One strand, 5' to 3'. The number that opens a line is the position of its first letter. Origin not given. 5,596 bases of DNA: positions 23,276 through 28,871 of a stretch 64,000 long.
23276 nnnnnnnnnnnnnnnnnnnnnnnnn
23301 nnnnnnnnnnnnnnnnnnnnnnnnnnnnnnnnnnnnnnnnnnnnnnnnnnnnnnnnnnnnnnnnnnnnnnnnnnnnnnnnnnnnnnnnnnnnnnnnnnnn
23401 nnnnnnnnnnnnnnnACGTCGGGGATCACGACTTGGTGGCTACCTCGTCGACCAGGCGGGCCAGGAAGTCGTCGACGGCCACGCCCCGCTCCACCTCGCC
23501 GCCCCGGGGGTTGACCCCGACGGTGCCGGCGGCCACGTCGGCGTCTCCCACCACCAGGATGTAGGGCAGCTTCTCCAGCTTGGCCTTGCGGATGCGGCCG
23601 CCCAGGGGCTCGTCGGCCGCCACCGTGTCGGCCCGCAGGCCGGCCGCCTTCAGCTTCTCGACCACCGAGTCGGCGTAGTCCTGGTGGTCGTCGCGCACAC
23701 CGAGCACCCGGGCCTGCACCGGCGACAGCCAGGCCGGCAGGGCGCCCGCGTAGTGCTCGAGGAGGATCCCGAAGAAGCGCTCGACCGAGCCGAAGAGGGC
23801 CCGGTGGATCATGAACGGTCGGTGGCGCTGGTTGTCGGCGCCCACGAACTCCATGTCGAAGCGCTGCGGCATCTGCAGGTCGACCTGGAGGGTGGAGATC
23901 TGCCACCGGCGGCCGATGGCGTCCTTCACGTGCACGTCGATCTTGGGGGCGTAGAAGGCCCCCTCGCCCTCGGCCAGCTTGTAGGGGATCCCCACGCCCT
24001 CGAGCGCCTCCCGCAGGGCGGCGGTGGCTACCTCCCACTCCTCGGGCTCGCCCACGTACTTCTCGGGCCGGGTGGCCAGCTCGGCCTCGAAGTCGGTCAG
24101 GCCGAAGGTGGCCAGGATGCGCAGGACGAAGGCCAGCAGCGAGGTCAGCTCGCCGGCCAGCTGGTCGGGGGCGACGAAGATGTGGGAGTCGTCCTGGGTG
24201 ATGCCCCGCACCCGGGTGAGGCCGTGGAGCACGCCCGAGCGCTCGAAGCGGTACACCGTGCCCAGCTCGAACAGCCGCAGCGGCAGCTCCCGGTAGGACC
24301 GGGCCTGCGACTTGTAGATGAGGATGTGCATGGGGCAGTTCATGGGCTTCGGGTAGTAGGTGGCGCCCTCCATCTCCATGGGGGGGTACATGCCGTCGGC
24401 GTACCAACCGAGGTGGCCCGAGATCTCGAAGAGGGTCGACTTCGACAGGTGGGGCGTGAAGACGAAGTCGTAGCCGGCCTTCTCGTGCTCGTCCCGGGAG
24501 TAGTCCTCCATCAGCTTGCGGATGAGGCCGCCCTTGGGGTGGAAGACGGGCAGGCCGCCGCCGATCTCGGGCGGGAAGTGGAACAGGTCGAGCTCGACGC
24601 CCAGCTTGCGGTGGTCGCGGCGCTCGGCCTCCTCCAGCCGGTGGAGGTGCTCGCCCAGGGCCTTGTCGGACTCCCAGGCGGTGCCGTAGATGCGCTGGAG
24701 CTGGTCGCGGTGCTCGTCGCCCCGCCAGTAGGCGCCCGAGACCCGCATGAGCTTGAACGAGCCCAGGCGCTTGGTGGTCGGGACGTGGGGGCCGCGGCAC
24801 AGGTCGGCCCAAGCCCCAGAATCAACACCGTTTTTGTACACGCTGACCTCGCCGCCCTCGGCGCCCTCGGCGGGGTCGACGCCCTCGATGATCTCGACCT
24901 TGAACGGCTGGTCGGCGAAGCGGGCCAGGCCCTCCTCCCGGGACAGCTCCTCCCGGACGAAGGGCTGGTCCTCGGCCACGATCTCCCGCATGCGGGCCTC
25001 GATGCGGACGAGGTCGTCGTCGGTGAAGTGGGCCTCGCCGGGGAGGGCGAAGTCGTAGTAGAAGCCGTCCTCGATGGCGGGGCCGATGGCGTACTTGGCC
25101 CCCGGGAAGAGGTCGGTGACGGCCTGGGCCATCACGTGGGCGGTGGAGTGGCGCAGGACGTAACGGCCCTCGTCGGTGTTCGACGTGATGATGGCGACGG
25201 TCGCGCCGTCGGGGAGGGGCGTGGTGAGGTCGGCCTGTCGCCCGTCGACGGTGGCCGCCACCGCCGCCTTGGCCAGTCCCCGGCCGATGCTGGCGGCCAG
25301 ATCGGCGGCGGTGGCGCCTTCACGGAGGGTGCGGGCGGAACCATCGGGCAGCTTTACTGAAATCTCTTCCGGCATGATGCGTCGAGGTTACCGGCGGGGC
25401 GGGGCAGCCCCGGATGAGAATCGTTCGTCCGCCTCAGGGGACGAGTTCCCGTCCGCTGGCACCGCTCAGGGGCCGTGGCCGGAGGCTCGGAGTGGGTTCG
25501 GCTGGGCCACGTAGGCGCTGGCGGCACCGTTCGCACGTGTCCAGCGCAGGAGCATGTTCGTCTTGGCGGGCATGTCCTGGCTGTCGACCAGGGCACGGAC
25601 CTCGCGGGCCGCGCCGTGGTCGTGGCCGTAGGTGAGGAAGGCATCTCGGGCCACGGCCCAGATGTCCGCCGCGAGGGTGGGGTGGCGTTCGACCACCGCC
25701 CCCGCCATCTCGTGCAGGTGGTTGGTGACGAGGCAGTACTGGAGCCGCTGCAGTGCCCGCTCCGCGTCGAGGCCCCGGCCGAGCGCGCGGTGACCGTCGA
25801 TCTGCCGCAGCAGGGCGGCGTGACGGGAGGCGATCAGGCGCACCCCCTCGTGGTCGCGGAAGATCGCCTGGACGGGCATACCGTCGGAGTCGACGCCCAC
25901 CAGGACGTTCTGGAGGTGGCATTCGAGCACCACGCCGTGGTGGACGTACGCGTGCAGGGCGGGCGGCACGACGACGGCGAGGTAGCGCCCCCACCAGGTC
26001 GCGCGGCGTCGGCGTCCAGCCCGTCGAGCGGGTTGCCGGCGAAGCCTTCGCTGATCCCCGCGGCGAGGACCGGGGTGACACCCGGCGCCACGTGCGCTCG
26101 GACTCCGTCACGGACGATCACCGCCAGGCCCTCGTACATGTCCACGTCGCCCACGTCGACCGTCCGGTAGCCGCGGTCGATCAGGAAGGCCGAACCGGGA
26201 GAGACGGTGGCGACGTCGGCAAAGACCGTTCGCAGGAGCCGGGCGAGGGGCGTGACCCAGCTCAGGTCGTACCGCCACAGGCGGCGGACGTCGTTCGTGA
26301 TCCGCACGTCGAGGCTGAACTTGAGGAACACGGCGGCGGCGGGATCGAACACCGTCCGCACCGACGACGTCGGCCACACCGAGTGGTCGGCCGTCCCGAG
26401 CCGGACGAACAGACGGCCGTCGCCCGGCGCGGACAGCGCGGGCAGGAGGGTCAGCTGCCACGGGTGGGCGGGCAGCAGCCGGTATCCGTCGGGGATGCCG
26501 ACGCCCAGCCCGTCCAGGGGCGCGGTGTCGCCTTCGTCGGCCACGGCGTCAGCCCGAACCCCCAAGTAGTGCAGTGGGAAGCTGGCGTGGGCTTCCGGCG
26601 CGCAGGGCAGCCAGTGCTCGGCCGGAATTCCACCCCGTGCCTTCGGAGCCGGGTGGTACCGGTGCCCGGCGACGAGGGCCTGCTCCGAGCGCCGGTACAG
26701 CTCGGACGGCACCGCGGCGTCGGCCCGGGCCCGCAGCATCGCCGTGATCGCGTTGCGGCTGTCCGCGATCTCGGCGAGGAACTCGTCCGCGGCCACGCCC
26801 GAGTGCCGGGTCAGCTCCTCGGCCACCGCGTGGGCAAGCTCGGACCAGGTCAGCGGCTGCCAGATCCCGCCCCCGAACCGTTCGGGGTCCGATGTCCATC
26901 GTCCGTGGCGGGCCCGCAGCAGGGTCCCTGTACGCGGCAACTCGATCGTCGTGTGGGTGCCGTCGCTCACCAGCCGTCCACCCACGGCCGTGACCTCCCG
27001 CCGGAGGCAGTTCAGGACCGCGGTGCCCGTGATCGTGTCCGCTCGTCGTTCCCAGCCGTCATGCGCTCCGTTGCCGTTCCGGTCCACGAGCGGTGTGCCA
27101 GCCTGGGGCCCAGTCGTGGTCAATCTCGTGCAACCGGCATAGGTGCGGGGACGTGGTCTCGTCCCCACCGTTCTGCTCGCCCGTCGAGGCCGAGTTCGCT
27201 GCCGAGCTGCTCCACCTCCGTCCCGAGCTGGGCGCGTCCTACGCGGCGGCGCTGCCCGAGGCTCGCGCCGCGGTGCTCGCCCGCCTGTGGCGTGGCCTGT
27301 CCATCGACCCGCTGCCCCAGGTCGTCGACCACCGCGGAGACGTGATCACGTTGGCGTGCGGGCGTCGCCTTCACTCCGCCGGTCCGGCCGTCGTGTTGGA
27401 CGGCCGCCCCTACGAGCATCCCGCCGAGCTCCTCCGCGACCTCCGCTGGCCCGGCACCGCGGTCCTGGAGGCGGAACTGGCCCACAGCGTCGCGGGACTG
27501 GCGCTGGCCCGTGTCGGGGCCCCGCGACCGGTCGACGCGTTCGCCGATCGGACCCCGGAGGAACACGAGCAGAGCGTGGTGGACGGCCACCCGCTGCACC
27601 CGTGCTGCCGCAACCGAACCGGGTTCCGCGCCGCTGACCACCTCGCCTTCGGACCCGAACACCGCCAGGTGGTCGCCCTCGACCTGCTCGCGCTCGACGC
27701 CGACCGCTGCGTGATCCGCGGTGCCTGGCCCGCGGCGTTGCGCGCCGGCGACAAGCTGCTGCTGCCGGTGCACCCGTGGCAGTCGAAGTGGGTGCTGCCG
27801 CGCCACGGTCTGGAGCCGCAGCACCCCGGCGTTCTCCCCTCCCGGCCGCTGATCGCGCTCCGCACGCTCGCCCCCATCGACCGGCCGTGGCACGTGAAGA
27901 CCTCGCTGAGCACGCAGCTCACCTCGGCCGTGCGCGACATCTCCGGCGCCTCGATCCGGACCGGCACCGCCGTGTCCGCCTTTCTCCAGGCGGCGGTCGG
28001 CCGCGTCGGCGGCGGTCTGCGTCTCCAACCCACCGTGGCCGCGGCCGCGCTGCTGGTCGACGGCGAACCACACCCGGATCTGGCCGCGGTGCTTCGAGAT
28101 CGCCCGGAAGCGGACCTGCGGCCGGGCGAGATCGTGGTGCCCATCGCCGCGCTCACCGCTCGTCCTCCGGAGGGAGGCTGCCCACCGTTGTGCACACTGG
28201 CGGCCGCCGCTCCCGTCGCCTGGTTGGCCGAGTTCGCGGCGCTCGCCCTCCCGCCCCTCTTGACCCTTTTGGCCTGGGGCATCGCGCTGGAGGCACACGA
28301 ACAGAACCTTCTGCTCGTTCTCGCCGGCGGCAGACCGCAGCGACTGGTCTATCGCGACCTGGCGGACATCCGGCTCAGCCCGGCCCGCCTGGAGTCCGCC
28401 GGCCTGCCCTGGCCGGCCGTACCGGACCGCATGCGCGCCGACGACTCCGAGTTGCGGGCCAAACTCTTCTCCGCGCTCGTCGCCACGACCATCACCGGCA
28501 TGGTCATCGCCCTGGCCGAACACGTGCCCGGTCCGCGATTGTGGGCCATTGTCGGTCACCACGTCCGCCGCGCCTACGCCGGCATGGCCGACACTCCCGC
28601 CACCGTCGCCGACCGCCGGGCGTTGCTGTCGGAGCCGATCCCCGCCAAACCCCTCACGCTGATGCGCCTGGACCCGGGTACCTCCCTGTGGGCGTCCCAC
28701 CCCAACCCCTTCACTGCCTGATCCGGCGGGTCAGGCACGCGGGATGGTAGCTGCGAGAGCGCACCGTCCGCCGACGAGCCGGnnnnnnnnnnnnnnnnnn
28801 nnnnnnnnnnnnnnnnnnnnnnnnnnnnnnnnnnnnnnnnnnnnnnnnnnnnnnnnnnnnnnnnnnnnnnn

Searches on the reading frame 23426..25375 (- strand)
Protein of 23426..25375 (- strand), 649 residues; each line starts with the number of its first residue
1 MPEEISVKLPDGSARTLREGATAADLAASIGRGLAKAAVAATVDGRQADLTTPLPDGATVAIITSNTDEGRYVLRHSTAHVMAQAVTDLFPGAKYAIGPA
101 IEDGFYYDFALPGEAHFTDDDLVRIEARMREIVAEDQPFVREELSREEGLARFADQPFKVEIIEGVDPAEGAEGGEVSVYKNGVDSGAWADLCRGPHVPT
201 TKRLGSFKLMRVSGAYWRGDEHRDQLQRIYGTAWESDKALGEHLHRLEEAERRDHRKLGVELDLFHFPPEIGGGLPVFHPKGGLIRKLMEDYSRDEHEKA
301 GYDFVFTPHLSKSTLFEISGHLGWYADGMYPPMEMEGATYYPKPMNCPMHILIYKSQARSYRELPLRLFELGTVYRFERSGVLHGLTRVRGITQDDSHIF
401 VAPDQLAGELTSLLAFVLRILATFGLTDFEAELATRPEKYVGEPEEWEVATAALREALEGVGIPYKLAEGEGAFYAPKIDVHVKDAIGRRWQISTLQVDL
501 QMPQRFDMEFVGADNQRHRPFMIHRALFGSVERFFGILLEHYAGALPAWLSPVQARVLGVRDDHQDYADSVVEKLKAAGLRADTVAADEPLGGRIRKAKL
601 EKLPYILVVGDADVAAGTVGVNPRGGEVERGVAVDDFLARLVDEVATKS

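Call 34: search_protein_families(library=pfam, proteins=[window:23426-25375:-], max_evalue=0.00001)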
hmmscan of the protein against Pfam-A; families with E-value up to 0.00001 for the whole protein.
window:23426-25375:- (649 aa): 4 families
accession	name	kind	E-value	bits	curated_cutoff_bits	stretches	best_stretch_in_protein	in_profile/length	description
PF00587.30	tRNA-synt_2b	-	9.3e-40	137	29.3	1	338-542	9-179/179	tRNA synthetase class II core domain (G, H, P, S and T)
PF02824.27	TGS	-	2e-16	60.2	22.2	1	6-64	2-60/60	TGS domain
PF03129.25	HGTP_anticodon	-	4.6e-15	56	21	1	554-642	1-92/94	Anticodon binding domain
PF07973.19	tRNA_SAD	-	7.4e-13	48.7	24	1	177-230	1-44/44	Threonyl and Alanyl tRNA synthetase second additional domain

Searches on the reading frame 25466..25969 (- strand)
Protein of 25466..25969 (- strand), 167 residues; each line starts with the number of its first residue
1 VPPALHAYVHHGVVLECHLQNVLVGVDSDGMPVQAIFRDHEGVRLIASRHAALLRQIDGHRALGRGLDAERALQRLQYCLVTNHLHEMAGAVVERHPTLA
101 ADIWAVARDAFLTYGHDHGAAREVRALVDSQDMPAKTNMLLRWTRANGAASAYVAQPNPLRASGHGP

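Call 79: search_protein_families(library=pfam, proteins=[window:25466-25969:-], max_evalue=0.001)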
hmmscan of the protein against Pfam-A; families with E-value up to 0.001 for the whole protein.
window:25466-25969:- (167 aa): 1 family
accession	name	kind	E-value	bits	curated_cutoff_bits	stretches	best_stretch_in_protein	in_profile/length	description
PF06276.17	FhuF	-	6.4e-27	95.4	25.2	1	1-148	12-158/161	Ferric iron reductase FhuF-like transporter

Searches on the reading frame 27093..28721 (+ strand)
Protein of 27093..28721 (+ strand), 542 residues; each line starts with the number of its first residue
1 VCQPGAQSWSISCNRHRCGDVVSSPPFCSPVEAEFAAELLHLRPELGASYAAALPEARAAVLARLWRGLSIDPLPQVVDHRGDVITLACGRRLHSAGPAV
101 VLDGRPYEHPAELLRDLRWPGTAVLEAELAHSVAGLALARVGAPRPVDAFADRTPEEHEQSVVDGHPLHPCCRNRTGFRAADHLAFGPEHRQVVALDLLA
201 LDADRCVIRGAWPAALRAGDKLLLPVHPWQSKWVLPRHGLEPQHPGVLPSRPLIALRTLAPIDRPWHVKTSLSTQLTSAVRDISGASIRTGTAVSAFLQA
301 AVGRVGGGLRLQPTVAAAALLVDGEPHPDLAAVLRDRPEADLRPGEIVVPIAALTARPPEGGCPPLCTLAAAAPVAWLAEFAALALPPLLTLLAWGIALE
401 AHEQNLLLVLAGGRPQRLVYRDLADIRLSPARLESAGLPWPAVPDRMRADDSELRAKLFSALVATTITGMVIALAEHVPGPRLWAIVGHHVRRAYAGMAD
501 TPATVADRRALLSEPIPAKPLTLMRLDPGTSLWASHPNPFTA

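Call 79: search_protein_families(library=pfam, proteins=[window:27093-28721:+], max_evalue=0.001)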
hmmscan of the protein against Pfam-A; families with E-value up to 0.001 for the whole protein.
window:27093-28721:+ (542 aa): 2 families
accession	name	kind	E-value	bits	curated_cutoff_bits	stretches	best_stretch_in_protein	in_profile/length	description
PF04183.18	IucA_IucC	-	1.1e-34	120.5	25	1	157-356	4-239/239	IucA / IucC family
PF06276.17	FhuF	-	3.9e-24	86.4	25.2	1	376-526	2-153/161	Ferric iron reductase FhuF-like transporter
